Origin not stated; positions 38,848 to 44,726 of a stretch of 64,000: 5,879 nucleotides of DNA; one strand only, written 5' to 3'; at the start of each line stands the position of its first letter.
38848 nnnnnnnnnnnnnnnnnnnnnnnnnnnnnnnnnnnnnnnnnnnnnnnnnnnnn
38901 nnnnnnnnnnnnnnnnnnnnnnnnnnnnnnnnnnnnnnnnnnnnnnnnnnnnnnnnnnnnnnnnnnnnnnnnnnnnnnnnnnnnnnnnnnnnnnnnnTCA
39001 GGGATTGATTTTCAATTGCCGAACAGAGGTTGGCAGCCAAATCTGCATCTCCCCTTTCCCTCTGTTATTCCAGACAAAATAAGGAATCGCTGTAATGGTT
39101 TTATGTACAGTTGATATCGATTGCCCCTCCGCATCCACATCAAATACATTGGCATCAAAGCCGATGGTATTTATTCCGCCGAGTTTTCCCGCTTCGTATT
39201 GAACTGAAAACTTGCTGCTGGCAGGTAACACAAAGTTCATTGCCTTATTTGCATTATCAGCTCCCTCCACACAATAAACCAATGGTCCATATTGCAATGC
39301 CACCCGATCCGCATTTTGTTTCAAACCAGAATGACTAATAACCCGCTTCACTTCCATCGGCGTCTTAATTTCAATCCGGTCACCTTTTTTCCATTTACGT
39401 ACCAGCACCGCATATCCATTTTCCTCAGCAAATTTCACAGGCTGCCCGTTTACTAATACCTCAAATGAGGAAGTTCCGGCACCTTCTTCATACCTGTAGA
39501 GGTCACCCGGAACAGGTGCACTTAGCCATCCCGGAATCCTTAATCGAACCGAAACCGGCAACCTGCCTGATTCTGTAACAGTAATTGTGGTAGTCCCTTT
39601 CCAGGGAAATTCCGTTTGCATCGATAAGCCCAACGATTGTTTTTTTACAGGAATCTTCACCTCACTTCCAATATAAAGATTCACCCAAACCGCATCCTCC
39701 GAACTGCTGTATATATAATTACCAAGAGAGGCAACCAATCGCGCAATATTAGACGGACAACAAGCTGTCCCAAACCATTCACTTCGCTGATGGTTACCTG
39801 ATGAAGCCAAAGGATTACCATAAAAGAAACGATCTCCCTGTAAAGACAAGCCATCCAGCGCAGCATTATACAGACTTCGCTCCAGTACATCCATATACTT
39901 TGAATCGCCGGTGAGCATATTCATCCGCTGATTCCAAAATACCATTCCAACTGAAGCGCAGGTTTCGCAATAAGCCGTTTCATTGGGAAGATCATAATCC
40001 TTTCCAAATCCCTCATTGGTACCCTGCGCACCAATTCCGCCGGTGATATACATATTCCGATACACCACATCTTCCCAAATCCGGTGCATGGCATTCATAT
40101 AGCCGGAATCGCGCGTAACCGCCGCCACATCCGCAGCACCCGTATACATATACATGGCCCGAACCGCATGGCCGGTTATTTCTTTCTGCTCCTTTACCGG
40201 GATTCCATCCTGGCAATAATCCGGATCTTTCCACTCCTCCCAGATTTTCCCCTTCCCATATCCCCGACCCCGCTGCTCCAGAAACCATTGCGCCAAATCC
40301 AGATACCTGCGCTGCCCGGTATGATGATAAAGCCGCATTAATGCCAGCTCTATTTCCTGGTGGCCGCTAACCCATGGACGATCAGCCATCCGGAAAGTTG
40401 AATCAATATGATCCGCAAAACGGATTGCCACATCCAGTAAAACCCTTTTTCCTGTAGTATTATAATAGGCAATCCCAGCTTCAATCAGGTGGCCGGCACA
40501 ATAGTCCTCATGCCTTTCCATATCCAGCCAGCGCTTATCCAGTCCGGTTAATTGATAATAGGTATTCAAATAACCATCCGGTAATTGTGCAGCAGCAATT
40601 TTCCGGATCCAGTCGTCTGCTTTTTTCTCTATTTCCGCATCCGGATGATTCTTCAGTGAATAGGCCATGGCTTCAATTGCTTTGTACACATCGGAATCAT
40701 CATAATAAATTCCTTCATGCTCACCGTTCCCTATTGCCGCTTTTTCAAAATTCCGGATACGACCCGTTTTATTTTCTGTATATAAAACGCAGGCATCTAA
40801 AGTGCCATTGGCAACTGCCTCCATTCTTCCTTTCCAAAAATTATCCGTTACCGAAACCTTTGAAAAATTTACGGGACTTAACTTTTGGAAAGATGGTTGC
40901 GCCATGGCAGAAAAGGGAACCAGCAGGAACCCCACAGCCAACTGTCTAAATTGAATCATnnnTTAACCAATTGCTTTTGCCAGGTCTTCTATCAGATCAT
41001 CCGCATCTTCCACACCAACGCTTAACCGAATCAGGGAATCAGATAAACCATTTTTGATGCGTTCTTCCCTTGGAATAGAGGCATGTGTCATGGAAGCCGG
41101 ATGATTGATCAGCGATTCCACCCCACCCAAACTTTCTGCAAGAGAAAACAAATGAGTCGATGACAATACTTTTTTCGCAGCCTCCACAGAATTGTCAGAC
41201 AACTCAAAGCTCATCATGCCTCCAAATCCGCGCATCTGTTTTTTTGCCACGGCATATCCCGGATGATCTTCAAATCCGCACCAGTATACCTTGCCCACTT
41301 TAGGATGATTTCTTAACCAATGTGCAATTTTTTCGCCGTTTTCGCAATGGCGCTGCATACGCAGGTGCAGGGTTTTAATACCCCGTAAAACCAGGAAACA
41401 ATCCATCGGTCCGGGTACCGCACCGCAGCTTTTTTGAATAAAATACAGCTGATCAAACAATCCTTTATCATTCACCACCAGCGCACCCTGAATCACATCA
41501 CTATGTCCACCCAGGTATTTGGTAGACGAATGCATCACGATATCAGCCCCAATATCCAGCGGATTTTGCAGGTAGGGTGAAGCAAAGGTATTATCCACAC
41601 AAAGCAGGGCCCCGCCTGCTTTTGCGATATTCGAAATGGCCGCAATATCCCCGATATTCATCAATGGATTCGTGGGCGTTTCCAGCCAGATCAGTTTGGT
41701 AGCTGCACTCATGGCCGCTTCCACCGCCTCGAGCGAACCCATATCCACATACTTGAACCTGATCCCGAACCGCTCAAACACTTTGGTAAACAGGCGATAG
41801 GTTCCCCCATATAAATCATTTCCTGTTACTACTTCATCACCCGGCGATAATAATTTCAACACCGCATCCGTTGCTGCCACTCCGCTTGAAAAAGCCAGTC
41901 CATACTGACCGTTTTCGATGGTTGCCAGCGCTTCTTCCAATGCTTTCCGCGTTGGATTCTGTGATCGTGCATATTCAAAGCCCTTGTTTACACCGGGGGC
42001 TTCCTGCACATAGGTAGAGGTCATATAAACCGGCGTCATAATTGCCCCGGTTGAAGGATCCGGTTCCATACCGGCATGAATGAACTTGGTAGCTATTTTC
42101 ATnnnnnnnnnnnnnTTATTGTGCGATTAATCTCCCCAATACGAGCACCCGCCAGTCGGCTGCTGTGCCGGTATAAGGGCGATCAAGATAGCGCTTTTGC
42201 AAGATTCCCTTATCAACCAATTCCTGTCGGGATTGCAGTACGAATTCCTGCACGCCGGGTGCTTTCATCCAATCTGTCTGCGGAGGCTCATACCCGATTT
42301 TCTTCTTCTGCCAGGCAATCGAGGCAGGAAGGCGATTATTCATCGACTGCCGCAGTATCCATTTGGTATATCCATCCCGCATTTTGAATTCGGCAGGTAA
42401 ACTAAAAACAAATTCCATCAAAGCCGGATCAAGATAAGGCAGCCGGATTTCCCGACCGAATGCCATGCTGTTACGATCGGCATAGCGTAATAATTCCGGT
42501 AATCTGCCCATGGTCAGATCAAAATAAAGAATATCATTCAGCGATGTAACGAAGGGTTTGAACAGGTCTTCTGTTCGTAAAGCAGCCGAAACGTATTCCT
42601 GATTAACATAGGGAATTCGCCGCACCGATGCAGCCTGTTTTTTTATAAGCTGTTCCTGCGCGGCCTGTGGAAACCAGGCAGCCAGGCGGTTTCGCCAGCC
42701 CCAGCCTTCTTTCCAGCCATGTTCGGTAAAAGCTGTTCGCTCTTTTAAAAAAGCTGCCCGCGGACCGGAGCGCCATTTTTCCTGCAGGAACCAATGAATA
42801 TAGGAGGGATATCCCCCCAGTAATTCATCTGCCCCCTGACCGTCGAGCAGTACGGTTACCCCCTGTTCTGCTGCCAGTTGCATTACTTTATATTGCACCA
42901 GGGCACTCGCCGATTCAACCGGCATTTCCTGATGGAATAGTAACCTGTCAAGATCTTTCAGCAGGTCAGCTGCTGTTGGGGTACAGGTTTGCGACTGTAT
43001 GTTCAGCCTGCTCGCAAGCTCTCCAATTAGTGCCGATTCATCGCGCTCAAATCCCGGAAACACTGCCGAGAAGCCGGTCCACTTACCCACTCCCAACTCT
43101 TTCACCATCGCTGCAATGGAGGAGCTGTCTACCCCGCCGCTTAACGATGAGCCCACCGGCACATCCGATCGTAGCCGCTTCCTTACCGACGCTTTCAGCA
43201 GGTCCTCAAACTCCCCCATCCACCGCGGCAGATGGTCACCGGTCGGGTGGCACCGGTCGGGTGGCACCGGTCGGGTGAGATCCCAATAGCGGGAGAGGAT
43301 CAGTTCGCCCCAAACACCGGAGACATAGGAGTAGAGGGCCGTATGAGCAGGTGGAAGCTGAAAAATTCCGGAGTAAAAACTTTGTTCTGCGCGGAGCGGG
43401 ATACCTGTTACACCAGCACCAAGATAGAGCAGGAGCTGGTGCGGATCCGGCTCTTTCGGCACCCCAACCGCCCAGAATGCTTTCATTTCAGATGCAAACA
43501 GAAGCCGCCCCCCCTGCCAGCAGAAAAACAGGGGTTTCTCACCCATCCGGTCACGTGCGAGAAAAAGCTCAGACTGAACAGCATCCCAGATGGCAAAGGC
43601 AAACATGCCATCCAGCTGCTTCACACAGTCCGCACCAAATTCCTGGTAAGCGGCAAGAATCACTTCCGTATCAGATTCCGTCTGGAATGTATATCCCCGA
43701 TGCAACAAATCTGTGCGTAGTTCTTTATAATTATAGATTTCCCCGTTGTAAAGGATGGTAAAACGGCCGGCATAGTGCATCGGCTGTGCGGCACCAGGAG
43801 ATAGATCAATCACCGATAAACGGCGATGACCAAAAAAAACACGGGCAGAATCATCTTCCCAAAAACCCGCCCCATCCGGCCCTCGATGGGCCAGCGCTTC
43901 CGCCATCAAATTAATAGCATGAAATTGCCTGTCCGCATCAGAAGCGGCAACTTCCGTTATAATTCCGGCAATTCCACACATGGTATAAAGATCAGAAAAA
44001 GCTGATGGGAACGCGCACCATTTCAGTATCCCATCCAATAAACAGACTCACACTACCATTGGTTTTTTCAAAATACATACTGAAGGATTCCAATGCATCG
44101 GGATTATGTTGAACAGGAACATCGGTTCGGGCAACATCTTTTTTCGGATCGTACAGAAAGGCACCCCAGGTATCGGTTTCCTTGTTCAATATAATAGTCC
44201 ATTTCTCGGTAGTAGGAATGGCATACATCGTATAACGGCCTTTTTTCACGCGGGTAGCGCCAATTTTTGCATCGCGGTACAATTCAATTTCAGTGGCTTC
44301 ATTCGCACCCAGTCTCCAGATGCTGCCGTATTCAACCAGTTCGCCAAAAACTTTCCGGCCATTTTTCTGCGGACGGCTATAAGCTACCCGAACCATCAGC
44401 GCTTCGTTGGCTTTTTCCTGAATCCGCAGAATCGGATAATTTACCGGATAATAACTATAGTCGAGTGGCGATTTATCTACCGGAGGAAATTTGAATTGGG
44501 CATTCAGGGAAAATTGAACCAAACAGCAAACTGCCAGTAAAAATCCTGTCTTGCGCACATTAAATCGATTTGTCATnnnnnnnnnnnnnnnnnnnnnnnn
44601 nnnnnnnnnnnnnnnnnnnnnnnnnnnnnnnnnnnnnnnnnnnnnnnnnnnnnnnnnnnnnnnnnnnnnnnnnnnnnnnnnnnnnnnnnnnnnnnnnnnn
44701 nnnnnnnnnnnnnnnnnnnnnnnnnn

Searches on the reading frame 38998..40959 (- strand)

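Call 63: search_protein_families(library=pfam, proteins=[window:38998-40959:-], max_evalue=0.0001)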
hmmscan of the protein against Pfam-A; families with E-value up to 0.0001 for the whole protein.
window:38998-40959:- (653 aa): 3 families
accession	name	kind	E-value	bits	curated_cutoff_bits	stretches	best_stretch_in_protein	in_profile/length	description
PF07944.18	Beta-AFase-like_GH127_cat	-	7.1e-107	358.1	24.9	1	35-413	2-375/376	Beta-L-arabinofuranosidase, GH127 catalytic domain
PF20737.2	Glyco_hydro127C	-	5e-23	81.1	23.7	1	537-643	1-71/71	Glycoside hydrolase family 127 C-terminal domain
PF20736.2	Glyco_hydro127M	-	3.1e-22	79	24.2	1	424-535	2-95/95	Beta-L-arabinofuranosidase, GH127 middle domain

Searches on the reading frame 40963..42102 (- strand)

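Call 63: search_protein_families(library=pfam, proteins=[window:40963-42102:-], max_evalue=0.0001)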
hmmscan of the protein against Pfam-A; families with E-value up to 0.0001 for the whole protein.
window:40963-42102:- (379 aa): 2 families
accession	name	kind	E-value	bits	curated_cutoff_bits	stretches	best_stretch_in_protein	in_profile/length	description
PF01053.26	Cys_Met_Meta_PP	-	1.9e-154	514.3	27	1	4-378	1-380/381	Cys/Met metabolism PLP-dependent enzyme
PF00155.27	Aminotran_1_2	-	9.1e-05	22.2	19.7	0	42-175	33-190/361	Aminotransferase class I and II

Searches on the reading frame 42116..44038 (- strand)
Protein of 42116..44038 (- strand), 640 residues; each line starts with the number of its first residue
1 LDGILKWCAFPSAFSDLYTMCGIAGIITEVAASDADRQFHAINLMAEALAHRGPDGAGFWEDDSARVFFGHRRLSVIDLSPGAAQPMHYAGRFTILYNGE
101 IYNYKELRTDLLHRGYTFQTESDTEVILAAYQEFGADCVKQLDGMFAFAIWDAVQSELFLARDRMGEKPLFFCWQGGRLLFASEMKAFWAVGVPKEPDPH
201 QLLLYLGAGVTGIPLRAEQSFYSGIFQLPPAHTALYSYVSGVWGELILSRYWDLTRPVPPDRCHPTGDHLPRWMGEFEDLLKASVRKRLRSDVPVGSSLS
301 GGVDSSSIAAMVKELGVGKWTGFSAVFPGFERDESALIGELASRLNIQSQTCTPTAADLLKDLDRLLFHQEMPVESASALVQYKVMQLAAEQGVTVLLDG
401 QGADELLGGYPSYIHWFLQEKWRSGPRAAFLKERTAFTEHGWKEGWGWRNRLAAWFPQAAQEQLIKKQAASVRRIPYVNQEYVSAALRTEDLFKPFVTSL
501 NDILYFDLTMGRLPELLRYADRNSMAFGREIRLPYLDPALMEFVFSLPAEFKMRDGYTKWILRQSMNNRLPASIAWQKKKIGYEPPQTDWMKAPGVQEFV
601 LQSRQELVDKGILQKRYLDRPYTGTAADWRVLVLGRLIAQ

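Call 64: search_protein_families(library=pfam, proteins=[window:42116-44038:-], max_evalue=0.0001)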
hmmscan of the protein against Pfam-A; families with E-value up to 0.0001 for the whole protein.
window:42116-44038:- (640 aa): 4 families
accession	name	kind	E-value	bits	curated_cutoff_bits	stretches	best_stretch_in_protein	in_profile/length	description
PF00733.27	Asn_synthase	-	2.7e-68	231.7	21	1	276-626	1-332/354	Asparagine synthase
PF13537.11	GATase_7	-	4.3e-46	156.4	25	1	71-188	1-121/123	Glutamine amidotransferase domain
PF13522.11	GATase_6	-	4.8e-43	146.7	27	1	54-184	1-130/130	Glutamine amidotransferase domain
PF12481.13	DUF3700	-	4.3e-05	23.5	27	1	137-183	124-171/228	Aluminium induced protein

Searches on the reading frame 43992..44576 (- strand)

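Call 64: search_protein_families(library=pfam, proteins=[window:43992-44576:-], max_evalue=0.0001)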
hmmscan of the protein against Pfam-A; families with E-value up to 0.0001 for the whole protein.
window:43992-44576:- (194 aa): 1 family
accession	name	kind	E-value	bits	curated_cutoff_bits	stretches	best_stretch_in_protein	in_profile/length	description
PF11138.13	DUF2911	-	5.3e-46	156.5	27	1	58-191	11-145/145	Protein of unknown function (DUF2911)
